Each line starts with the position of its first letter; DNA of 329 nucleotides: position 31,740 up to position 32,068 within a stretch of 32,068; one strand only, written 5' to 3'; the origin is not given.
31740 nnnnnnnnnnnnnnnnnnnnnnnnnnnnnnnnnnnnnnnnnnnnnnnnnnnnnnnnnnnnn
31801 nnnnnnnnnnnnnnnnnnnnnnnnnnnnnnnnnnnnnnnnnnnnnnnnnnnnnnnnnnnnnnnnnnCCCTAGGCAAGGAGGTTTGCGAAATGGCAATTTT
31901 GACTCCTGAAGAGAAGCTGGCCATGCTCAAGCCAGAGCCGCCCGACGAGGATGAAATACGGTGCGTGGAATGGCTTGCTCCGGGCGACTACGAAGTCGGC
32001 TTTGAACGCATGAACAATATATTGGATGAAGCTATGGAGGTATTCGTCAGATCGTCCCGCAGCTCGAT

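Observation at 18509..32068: Two tandem Apc-type (2x HyuA + Cys4 gamma + HyuB) ATP-dependent carboxylase/hydrolase gene sets of unknown substrate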

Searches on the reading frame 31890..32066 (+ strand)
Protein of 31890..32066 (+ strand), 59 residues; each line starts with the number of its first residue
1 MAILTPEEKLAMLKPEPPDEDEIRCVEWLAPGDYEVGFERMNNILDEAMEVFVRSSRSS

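Call 9: search_protein_families(library=ncbifam, proteins=[window:31890-32066:+], max_evalue=0.001)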
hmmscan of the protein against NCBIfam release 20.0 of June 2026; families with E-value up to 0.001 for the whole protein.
window:31890-32066:+ (59 aa): 1 family
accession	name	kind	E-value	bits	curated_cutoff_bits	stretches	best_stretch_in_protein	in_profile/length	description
NF042976.1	AcphenoCarb_ApcD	equivalog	4.5e-12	45.1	1500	1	1-58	1-58/685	acetophenone carboxylase subunit delta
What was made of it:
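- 31890..32068 (+): D2: N-terminus of the beta (apcD) subunit of set 2, cut by the window end. ApcD E 4.5e-12 (call 9).
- Checked: The cut ORF at 31890-32066 hits the ApcD N-terminus (E 4.5e-12, call 9).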
